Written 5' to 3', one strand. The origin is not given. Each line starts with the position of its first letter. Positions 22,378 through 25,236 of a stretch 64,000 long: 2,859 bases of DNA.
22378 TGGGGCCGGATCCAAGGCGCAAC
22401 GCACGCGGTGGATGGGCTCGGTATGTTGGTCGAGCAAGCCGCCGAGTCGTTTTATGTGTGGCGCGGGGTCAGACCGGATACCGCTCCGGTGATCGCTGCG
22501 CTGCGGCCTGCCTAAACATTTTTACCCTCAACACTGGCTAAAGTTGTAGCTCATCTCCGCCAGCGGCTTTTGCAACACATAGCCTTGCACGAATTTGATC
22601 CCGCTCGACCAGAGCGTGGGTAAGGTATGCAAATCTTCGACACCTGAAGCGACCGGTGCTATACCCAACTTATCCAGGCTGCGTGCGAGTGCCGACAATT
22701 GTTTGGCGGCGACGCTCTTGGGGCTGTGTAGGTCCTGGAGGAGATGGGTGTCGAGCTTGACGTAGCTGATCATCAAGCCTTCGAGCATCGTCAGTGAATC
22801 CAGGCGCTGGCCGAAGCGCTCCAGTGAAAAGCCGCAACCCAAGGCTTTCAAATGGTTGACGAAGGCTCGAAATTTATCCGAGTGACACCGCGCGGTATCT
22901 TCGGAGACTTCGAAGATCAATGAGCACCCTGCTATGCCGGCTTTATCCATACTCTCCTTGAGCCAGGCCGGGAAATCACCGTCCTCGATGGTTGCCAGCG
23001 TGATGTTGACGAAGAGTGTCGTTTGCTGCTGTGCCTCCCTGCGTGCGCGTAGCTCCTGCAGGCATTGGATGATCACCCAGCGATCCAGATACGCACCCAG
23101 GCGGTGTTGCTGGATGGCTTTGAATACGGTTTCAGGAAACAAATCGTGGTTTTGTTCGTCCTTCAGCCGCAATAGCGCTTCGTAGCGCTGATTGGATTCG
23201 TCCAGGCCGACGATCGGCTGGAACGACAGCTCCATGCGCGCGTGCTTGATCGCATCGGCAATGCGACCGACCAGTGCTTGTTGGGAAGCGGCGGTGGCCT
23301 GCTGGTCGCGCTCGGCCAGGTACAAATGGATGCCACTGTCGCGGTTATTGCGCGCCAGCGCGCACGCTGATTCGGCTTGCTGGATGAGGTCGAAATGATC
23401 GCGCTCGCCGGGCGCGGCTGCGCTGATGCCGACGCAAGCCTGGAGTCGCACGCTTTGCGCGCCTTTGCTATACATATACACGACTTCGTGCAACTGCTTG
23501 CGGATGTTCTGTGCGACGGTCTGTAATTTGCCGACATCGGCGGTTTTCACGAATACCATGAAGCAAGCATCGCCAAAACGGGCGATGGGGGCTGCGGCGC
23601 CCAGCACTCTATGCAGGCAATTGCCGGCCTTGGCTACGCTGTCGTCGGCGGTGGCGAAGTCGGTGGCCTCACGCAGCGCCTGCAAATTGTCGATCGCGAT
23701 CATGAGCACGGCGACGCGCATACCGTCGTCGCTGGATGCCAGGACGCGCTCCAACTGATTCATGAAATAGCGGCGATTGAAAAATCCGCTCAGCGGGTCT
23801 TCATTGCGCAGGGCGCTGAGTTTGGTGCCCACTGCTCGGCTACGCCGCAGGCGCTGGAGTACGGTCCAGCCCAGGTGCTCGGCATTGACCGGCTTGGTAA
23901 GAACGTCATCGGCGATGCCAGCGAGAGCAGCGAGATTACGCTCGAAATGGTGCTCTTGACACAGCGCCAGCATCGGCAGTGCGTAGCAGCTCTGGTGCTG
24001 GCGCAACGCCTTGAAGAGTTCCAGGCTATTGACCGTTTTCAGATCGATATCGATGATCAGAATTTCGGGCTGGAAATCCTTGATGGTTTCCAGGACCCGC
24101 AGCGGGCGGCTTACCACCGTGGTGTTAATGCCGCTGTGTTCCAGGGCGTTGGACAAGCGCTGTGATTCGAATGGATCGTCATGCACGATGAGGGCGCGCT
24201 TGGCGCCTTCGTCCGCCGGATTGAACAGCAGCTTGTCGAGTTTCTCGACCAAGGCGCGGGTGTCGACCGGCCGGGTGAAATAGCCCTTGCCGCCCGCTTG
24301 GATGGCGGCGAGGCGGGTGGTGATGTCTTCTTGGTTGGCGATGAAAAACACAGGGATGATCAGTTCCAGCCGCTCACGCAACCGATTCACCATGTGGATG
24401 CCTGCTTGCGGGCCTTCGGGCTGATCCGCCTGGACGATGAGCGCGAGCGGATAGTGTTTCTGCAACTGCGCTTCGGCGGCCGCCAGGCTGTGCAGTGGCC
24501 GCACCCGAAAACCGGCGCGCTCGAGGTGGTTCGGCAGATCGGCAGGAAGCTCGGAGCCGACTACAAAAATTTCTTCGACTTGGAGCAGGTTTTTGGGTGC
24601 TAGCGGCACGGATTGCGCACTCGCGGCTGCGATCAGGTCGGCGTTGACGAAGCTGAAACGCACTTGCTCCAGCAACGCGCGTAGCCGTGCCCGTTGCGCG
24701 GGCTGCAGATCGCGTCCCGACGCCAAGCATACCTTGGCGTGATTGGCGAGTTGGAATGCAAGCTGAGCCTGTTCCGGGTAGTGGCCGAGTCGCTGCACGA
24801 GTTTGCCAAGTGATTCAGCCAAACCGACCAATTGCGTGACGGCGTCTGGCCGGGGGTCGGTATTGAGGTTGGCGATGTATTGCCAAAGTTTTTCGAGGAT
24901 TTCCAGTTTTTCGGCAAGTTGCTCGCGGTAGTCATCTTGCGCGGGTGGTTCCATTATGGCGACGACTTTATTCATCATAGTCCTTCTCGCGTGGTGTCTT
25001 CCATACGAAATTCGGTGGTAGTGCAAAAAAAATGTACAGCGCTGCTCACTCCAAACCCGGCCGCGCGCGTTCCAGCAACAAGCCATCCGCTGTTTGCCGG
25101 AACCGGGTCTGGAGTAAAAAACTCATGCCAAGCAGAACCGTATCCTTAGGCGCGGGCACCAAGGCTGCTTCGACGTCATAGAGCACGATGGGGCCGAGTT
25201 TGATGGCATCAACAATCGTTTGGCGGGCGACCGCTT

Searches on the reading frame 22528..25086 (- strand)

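Call 18: search_protein_families(library=pfam, proteins=[window:22528-25086:-], max_evalue=0.001)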
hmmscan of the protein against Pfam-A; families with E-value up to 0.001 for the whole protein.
window:22528-25086:- (852 aa): 4 families
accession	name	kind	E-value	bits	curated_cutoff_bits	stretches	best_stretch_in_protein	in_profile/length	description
PF00563.25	EAL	-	1.7e-47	162.2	31.3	1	609-841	4-236/236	EAL domain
PF00072.30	Response_reg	-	8.5e-22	77.9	30.2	2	299-405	2-106/111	Response regulator receiver domain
PF00990.26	GGDEF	-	3.3e-18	66.4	23.8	1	429-581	3-157/161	Diguanylate cyclase, GGDEF domain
PF23198.2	PDE8A_N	-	0.00023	21.5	29.6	1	301-387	16-103/147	PDE8A-like, N-terminal domain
